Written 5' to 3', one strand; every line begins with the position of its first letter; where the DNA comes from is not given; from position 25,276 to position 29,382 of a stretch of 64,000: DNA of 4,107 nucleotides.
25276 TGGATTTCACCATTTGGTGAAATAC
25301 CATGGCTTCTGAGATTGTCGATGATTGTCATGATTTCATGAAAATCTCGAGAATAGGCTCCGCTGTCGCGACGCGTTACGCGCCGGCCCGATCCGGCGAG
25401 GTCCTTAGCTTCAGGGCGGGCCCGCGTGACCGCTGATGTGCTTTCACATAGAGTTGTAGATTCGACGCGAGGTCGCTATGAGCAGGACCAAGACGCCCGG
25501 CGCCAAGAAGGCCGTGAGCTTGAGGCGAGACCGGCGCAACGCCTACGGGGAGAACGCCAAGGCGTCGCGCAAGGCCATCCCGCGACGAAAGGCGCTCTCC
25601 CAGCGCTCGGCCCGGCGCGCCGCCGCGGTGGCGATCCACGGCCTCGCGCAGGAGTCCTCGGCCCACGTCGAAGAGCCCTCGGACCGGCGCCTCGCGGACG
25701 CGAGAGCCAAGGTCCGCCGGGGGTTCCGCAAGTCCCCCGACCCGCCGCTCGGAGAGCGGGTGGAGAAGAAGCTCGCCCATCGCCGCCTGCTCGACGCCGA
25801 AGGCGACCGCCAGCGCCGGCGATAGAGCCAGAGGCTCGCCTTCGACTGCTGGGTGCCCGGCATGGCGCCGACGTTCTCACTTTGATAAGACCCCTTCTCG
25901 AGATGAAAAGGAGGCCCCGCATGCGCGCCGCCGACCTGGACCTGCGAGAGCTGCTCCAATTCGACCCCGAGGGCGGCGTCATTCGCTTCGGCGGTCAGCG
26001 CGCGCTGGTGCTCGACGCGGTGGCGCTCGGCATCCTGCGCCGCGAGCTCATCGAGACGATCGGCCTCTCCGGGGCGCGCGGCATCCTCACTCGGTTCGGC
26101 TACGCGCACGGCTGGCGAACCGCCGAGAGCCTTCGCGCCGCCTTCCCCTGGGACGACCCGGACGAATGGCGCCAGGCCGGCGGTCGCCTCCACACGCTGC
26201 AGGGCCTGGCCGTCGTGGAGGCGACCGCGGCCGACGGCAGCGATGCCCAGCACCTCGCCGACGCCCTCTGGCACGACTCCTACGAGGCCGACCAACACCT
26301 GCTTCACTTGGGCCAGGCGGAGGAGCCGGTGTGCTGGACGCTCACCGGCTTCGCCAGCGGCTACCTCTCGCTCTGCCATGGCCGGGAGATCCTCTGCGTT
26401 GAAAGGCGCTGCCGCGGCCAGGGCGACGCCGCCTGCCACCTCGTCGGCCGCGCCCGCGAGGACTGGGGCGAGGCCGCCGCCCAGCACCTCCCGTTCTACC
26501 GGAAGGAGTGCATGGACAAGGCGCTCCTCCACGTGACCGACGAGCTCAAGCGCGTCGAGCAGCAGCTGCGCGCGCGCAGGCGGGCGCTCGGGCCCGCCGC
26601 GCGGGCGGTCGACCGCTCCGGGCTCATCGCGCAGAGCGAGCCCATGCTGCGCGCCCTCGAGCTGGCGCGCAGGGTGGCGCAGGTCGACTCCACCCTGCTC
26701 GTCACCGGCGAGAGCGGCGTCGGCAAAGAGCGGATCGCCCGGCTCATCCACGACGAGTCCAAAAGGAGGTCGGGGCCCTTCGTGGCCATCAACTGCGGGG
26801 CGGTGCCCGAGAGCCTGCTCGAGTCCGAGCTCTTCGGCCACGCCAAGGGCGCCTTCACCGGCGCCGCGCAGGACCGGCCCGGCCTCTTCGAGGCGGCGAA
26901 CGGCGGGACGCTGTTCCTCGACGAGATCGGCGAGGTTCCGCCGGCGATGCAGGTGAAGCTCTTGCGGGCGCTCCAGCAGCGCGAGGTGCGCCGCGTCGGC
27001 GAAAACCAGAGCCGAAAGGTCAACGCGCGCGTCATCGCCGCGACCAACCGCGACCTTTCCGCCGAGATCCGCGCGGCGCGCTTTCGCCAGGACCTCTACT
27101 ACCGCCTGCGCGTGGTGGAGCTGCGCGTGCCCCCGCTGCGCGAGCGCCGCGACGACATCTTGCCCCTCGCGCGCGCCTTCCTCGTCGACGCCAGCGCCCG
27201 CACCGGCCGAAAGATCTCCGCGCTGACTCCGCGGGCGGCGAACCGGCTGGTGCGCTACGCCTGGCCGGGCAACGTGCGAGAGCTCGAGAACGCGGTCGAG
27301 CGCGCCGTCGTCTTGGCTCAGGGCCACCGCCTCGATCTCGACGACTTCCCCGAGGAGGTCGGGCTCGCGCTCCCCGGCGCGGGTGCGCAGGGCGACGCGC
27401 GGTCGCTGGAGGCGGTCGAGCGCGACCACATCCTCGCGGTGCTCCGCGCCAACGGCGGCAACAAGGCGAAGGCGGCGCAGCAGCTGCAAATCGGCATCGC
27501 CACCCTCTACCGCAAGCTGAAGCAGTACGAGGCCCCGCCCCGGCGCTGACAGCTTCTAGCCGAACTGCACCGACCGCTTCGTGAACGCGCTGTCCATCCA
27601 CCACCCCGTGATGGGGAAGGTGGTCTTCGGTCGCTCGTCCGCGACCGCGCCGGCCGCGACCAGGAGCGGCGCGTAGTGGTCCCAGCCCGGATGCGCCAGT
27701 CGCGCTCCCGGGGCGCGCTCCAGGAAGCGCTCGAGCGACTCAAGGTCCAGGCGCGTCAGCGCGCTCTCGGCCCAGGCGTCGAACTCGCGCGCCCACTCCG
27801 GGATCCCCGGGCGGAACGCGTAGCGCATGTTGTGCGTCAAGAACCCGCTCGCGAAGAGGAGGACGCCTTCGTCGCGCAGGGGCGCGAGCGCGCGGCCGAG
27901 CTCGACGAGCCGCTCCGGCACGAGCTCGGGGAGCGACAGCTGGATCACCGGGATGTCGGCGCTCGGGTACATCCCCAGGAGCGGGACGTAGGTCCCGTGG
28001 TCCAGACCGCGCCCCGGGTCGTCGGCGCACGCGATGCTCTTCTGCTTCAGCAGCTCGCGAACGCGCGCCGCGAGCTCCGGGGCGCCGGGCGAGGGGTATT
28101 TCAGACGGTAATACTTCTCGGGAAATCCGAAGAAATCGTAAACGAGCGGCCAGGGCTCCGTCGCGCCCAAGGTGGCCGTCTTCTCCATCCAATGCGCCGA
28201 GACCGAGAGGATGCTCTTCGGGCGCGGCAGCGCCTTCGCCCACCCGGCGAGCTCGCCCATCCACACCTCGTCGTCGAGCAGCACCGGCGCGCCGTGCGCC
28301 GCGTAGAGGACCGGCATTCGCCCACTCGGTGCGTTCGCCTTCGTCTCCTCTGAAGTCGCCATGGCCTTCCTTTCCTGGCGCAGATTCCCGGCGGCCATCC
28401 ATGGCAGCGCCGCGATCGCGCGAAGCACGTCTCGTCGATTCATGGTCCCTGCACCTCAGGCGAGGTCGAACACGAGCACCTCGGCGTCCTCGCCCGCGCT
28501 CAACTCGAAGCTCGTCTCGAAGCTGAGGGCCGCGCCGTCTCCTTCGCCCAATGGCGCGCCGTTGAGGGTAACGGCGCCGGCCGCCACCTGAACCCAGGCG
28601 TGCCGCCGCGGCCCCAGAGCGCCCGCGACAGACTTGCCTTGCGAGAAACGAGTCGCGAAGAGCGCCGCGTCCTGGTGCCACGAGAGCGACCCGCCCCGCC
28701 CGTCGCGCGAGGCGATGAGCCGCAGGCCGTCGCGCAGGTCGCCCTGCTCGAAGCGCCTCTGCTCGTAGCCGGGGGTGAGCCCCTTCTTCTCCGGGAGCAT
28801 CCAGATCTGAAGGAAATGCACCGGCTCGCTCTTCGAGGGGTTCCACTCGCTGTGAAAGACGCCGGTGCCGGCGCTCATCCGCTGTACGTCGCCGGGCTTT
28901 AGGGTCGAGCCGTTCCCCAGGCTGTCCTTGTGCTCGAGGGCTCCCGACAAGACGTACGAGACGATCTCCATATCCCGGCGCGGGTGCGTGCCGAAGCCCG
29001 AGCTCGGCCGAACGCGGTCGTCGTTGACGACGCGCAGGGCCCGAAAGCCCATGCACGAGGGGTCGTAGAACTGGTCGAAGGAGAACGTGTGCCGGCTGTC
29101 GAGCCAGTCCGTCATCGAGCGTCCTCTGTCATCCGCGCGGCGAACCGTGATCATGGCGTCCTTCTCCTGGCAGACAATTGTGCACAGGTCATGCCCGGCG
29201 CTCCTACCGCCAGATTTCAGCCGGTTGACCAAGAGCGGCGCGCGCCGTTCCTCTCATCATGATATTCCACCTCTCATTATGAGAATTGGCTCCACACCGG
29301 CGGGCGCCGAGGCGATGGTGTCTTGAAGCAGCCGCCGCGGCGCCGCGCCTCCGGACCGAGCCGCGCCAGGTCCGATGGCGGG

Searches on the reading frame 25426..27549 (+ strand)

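Call 74: search_protein_families(library=pfam, proteins=[window:25426-27549:+], max_evalue=0.0001)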
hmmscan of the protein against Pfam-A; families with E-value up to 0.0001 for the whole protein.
window:25426-27549:+ (707 aa): 7 families
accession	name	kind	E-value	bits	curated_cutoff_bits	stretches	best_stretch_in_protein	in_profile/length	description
PF00158.32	Sigma54_activat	-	1.3e-71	240.1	20.2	1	400-566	1-167/168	Sigma-54 interaction domain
PF06505.16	XylR_N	-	4.2e-33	113.5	23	1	172-267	1-96/101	Activator of aromatic catabolism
PF25601.1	AAA_lid_14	-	1.7e-24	85.9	27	1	572-645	1-74/87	AAA+ ATPase lid domain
PF14532.12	Sigma54_activ_2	-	2e-19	70.6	25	1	415-571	15-138/138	Sigma-54 interaction domain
PF02954.25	HTH_8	-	2.2e-14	53.3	22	1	660-701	1-42/42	Bacterial regulatory protein, Fis family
PF02830.23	V4R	-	1.1e-11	45.1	31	1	282-341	1-60/62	V4R domain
PF07728.20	AAA_5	-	6.5e-08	33.1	22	1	424-542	2-123/139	AAA domain (dynein-related subfamily)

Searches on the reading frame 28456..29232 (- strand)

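Call 74: search_protein_families(library=pfam, proteins=[window:28456-29232:-], max_evalue=0.0001)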
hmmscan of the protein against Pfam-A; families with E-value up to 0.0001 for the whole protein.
window:28456-29232:- (258 aa): 2 families
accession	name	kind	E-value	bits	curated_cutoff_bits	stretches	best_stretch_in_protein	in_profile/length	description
PF02678.22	Pirin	-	1e-32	112.8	26.1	1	37-145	9-108/108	Pirin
PF17954.7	Pirin_C_2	-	1e-25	90.2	22.9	1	172-257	1-86/86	Quercetinase C-terminal cupin domain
